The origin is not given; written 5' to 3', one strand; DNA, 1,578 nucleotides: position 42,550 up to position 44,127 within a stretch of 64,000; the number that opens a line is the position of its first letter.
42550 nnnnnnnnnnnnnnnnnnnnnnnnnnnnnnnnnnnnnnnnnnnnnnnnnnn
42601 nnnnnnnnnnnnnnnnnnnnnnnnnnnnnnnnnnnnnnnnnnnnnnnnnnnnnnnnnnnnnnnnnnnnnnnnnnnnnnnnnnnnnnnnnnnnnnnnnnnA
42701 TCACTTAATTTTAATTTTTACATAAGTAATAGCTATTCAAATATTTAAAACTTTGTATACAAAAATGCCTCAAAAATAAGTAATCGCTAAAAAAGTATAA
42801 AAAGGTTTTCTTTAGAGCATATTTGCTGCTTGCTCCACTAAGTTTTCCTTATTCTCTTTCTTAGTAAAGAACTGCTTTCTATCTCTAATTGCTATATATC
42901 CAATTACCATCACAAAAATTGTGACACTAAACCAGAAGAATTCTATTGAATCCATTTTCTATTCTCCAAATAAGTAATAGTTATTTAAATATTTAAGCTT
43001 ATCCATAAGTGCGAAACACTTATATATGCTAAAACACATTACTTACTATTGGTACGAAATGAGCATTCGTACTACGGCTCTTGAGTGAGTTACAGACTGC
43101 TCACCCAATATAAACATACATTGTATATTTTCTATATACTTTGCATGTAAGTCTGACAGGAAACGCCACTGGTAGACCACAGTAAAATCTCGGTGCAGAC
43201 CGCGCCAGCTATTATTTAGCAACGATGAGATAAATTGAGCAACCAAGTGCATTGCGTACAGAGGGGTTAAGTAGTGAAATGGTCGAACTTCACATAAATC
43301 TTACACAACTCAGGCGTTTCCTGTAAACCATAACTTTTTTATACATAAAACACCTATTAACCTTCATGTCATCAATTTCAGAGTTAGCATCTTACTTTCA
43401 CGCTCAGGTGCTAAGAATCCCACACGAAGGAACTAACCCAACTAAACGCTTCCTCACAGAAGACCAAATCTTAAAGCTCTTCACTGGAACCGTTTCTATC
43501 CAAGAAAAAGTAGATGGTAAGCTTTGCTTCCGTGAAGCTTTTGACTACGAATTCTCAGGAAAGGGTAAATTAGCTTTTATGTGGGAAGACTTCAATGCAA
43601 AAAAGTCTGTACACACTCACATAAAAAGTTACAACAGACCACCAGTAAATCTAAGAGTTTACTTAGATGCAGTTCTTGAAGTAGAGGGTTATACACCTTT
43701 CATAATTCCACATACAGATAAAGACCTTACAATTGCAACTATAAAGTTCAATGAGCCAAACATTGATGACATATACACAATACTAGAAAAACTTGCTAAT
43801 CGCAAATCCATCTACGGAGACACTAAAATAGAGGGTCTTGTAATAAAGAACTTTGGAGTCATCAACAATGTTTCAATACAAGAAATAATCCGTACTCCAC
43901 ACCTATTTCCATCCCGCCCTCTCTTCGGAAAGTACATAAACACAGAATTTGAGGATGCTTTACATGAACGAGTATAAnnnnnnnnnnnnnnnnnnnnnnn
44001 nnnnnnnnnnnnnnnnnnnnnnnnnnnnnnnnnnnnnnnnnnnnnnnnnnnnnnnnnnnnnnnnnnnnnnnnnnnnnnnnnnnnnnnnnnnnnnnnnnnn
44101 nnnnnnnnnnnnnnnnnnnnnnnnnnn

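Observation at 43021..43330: Second promoter-driven GC-rich ORF-less segment: candidate ncRNA B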

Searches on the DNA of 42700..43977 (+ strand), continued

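Call 92: search_with_rna_model(model_id=R3, source=L001, filters=off, max_evalue=10)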
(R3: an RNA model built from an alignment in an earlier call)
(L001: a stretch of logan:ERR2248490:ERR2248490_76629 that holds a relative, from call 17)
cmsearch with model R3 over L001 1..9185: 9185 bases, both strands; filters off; matches with E-value up to 10: 14.
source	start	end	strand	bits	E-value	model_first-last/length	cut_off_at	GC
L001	6222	6267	+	3.4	0.7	88-132/169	-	0.28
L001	237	257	+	2.7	1.2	70-90/169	-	0.33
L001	5758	5842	+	2.5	1.4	29-115/169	-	0.39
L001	8078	8119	+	1.5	2.7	116-160/169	-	0.36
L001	8568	8602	+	1.4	3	59-95/169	-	0.23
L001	2262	2320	+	1.1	3.7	92-150/169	-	0.29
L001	454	475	+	0.3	6.7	65-86/169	-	0.41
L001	5482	5519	-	0.2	6.9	103-140/169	-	0.37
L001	7004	7024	+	0.1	7.7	126-146/169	-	0.29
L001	4958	4977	+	-0.1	8.5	68-88/169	-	0.2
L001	937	937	-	-0.1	8.6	69-69/169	-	1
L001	2758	2760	+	-0.1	8.7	90-92/169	-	0.33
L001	3950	3980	+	-0.2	9.2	132-163/169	-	0.13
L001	1713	1713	-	-0.2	9.3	85-85/169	-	0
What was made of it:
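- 43156..43324 (+): Conserved 169-nt structured core, a four-way junction.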
P1: 43156-67/43313-24 (12 bp).
P2: 43168-71/43180-83.
P3: 43187-91/43227-31, enclosing P3a 43192-96/43202-06 and P3b 43208-11/43217-20.
P4: 43236-39/43309-12.
Window-specific hairpin: 43247-50/43256-59.
P5a: 43265-68/43297-300.
P5b: 43274-78/43289-93. The sequence-only model fails (call 92).

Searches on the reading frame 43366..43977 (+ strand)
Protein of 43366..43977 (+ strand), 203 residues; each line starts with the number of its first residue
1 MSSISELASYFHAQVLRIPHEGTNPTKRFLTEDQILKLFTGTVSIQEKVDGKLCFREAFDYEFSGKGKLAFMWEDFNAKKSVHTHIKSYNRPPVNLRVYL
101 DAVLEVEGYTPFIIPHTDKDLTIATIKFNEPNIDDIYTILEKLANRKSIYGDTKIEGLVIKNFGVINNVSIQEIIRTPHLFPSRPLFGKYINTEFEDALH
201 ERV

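Call 12: search_protein_families(library=pfam, proteins=[window:43366-43977:+], max_evalue=0.01)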
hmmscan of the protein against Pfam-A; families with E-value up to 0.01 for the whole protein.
window:43366-43977:+ (203 aa): 0 families

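Call 13: search_protein_families(library=phrogs, proteins=[window:43366-43977:+], max_evalue=0.01)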
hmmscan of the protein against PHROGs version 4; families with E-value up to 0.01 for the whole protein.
window:43366-43977:+ (203 aa): 0 families

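Call 14: find_related_loci(query=window:43366-43977:+, collection=viral_contigs, flank=6000)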
Query window:43366-43977:+ (203 aa) in viral_contigs; peptide patterns used: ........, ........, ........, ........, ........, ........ (x = any residue, [..] = any of these).
18 stretches matched a pattern, but none encodes a relative of the query by tblastn (E <= 1e-3).

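Call 16: find_homologous_proteins(query=window:43366-43977:+)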
Query window:43366-43977:+ (203 aa): 34 proteins with E <= 0.001 among 115 candidates.
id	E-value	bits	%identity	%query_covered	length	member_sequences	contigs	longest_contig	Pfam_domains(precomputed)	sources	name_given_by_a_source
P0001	3.8e-132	456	100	100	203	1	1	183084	-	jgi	jgi:hypothetical protein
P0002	1.0e-69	252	58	98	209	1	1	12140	-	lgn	-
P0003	8.8e-33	132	41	97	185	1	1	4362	-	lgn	-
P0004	1.1e-32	131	42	96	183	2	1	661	-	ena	-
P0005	1.8e-30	124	40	96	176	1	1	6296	-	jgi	-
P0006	2.1e-29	121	38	99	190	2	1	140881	-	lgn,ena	-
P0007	2.9e-28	117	37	96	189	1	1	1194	-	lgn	-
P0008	8.5e-28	115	38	96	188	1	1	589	-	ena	-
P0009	1.5e-27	115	39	98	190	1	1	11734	-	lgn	-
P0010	5.7e-27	113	38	98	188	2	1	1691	-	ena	-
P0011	1.1e-26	112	38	96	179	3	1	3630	-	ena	-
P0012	1.7e-26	111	35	98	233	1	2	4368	-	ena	-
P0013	3.7e-26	110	38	98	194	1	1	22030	-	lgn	-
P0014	5.1e-26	110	36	96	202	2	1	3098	-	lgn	-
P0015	6.2e-26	109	36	100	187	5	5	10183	-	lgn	-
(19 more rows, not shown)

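Call 17: find_encoding_contigs(protein=P0002, flank=6000)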
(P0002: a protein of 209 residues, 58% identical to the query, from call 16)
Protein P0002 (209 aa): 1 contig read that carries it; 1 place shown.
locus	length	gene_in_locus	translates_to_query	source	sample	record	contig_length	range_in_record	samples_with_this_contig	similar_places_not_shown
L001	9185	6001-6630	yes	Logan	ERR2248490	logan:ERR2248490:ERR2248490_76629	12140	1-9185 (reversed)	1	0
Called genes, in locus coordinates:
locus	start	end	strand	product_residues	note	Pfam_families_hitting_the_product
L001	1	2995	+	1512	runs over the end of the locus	-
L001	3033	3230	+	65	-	-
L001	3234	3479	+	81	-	-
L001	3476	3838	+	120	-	-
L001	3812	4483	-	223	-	-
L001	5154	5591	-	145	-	-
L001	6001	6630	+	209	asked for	-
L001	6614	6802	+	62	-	-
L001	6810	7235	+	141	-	-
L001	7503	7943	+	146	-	PF00383:dCMP_cyt_deam_1, PF14437:MafB19-deam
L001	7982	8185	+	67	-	-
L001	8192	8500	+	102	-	-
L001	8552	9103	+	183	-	-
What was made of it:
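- It sits at the same syntenic position in a genome diverged to 58% protein identity (calls 16, 17).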

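Call 18: find_encoding_contigs(protein=P0001, flank=3000)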
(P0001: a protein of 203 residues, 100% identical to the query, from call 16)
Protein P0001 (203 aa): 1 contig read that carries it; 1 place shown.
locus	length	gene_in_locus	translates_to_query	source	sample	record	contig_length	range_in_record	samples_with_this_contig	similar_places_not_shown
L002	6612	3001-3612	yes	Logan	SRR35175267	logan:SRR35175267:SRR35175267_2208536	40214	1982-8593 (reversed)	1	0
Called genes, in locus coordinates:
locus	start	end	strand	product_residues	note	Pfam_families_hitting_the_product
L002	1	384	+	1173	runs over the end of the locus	PF10102:DUF2341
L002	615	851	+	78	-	-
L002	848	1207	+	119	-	-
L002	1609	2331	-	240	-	-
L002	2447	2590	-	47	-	-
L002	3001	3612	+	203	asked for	-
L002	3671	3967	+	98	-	-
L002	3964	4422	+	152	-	PF00383:dCMP_cyt_deam_1, PF14437:MafB19-deam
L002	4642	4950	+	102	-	-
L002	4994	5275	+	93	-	-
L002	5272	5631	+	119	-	-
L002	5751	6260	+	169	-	PF13366:PDDEXK_3 (weak)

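Call 20: find_encoding_contigs(protein=P0006, flank=4000)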
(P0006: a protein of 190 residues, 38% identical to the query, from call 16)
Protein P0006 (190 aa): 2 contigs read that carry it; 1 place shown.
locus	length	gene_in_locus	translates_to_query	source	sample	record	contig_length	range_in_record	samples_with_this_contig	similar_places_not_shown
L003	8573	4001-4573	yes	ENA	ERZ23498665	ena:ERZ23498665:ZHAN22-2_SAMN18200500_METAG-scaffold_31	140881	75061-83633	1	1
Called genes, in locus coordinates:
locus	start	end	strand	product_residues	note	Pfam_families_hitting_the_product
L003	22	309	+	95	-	-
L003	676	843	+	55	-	-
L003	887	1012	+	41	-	-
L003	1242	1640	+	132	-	-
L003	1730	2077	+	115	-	-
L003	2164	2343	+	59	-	-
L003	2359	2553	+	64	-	-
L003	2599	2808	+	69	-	-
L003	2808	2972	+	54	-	-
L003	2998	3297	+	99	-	-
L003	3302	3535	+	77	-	-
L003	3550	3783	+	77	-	-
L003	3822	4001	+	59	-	-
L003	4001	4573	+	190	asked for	-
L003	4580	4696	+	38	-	-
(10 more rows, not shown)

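Call 21: find_encoding_contigs(protein=P0003, flank=4000)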
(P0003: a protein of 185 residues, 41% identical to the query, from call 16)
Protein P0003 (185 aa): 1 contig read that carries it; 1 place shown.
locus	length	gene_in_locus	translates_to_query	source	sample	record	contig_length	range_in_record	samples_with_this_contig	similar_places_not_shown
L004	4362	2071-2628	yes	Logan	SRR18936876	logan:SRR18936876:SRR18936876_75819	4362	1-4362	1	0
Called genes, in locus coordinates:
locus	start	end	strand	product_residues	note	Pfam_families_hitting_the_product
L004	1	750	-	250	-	?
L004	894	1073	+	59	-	-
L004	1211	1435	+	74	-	-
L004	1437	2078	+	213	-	PF10127:RlaP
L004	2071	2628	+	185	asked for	-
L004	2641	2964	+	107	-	-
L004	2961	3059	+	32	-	-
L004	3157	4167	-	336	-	-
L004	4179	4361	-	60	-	?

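Call 34: find_related_loci(query=A2, collection=metagenome_contigs, flank=10000)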
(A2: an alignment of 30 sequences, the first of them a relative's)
Query A2 (203 aa) in metagenome_contigs; peptide patterns used: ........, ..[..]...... (x = any residue, [..] = any of these).
589 stretches matched a pattern; 48 encode a relative of the query (tblastn E <= 1e-3); 48 distinct loci.
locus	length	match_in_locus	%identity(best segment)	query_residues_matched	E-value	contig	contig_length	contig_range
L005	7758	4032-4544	41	3-196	5e-37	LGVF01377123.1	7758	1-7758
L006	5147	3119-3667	39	1-200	3e-32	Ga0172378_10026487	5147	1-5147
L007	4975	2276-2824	39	1-200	3e-32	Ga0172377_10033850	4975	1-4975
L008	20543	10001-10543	37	5-199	9e-32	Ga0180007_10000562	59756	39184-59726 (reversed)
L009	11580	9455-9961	35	5-199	1e-27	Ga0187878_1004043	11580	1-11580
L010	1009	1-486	35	20-203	9e-28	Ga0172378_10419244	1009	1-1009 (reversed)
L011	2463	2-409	33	46-203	9e-18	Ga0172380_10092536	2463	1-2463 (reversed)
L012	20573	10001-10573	25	22-197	7e-8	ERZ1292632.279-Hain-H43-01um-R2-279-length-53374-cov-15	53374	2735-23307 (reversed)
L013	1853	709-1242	25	35-197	1e-7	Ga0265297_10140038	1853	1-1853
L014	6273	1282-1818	25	30-177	1e-6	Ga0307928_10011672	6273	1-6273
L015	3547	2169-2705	25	30-177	9e-7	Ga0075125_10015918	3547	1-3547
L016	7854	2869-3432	27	25-197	1e-6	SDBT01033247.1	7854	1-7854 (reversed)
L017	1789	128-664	25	37-197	3e-6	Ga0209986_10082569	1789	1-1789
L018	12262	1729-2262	25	35-197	4e-6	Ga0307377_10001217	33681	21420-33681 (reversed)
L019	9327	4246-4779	25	35-197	4e-6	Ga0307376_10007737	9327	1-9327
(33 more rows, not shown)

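Call 49: search_solved_structures(query=A2, max_evalue=10, show_alignments=2)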
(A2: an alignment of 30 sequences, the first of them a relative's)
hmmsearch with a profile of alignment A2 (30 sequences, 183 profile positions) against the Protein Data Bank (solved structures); distinct sequences matched with E-value up to 10: 0.

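Call 50: search_protein_families(library=pfam, alignment_id=A2, max_evalue=1)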
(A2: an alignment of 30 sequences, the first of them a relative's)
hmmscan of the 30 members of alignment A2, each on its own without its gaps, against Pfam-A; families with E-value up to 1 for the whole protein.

A. member 1, P0001 (203 aa): 1 family
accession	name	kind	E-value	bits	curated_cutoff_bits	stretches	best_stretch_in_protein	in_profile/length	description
PF12977.12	DUF3861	-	0.14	12.9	27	1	120-152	17-49/90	Domain of Unknown Function with PDB structure (DUF3861)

B. families by the number of members that match (of 30 scanned): 10 families
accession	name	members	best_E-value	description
PF09414.15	RNA_ligase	5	0.053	RNA ligase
PF12784.13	PDDEXK_2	1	0.0067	PD-(D/E)XK nuclease family transposase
PF24988.1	NEW1_HB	1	0.093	NEW1 helical bundle domain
PF00881.29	Nitroreductase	1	0.11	Nitroreductase family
PF25682.1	Phage_VG64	1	0.11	Mycobacterium phage VG64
PF04628.19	Sedlin_N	1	0.13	Sedlin, N-terminal conserved region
PF12977.12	DUF3861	1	0.14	Domain of Unknown Function with PDB structure (DUF3861)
PF16705.11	NUDIX_5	1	0.14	NUDIX, or N-terminal NPxY motif-rich, region of KRIT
PF11049.13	KSHV_K1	1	0.19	Glycoprotein K1 of Kaposi's sarcoma-associated herpes virus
PF22097.1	McpB_HAMP_1st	1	0.23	Methyl-accepting chemotaxis protein McpB, first HAMP domain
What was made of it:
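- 43366..43977 (+): Neighbouring gene: a 203-aa minimal RNA-ligase-type nucleotidyltransferase (KxDG motif QEKVDGK). It is adjacent to the RNA in both genomes. Whether it belongs functionally is unknown. Weak PF09414 hits (call 50).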

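Call 55: predict_structure(alignment_id=A2)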
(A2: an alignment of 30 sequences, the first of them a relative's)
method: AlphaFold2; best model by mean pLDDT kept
length: 203 residues; sequences in the alignment: 30
mean_pLDDT: 90.4   pTM: 0.86
mean pLDDT of the five models: 90.4, 88.1, 88.2, 87.6, 87.4
residues with pLDDT >= 90: 147; 70-90: 42; 50-70: 13; < 50: 1
segments of 3 or more residues with pLDDT < 50: none
pLDDT, mean of each block of 10 residues (from residue 1): 93 95 88 97 95 88 78 89 75 92 94 93 96 98 95 92 93 93 92 82 54
secondary structure, 60 per line:
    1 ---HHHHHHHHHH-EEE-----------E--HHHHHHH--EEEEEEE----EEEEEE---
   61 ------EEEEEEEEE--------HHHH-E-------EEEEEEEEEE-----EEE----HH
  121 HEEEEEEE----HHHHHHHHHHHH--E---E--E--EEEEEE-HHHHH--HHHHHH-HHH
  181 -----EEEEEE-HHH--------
elements in order: H4-13 E15-17 H32-38 E41-47 E52-57 E67-75 H84-87 E97-106 E112-114 E122-128 H133-144 E157-162 H164-168 H171-176 E186-191
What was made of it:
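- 43366..43977 (+): AF2 model pLDDT 90 (call 55).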

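Call 57: fold_search(model_id=the predicted structure, library=pdb)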
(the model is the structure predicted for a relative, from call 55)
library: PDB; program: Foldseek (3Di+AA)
matches with E <= 10: 48; with E <= 0.001: 0
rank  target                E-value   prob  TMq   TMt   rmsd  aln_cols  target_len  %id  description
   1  8i4x_B                9.3e-02  0.12  0.18  0.05  16.0       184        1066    8  Cryo-EM structure of 5-subunit Smc5/6 (released 2024-06-26)
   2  5nrl_l                1.4e-01  0.07  0.12  0.20  17.3       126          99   14  Structure of a pre-catalytic spliceosome (released 2017-05-31)
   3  5zhg                  1.9e-01  0.08  0.17  0.20  17.9       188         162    8  Human group C rotavirus VP8*s recognize type A histo-blood group antigens as ligands (released 2018-04-11)
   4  5nrl_h                2.0e-01  0.06  0.09  0.17  12.5       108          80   12  Structure of a pre-catalytic spliceosome (released 2017-05-31)
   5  7olc_LH               5.4e-01  0.04  0.14  0.15  11.9       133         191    9  Thermophilic eukaryotic 80S ribosome at idle POST state (released 2022-01-26)
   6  7q05_E                5.7e-01  0.06  0.17  0.10  15.9       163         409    8  Crystal structure of TPADO in complex with TPA (released 2022-03-30)
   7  7lbm_z                6.1e-01  0.14  0.19  0.24  12.8       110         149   12  Structure of the human Mediator-bound transcription pre-initiation complex (released 2021-03-24)
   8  8i9t_LH               9.7e-01  0.07  0.16  0.17  12.2       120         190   10  Cryo-EM structure of a Chaetomium thermophilum pre-60S ribosomal subunit - State Dbp10-1 (released 2023-05-17)
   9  7r81_K1               1.0e+00  0.04  0.13  0.14  16.6       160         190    8  Structure of the translating Neurospora crassa ribosome arrested by cycloheximide (released 2021-12-01)
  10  4bd4_A                1.2e+00  0.01  0.10  0.13  17.4       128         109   15  Monomeric Human Cu,Zn Superoxide dismutase, loops IV and VII deleted, apo form, mutant H43F (released 2013-02-27)
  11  9pe0_A                1.4e+00  0.01  0.10  0.08  21.5       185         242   11  CryoEM structure of the GSDME pore, C27 (released 2026-03-25)
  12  8pv1_LH               1.5e+00  0.04  0.15  0.16  19.0       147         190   12  Chaetomium thermophilum pre-60S State 6 - pre-5S rotation - L1 intermediate - composite structure (released 2023-11-15)
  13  6imn_A                1.6e+00  0.09  0.18  0.10  12.0        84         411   14  The crystal structure of AsfvLIG:CT2 complex (released 2019-02-27)
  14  4bd4_G                1.7e+00  0.01  0.12  0.14  11.4       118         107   10  Monomeric Human Cu,Zn Superoxide dismutase, loops IV and VII deleted, apo form, mutant H43F (released 2013-02-27)
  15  4bd4_D                1.8e+00  0.01  0.12  0.11  17.2       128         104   15  Monomeric Human Cu,Zn Superoxide dismutase, loops IV and VII deleted, apo form, mutant H43F (released 2013-02-27)
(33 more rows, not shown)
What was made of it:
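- Tried and rejected: Foldseek of the ligase model against the PDB gave nothing (call 57).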

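Call 74: search_dna_similar(query=window:43366-43977:+, collection=phages, mode=protein, max_rows=12, max_evalue=0.001)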
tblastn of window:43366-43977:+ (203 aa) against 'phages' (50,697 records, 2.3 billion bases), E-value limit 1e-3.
No match.
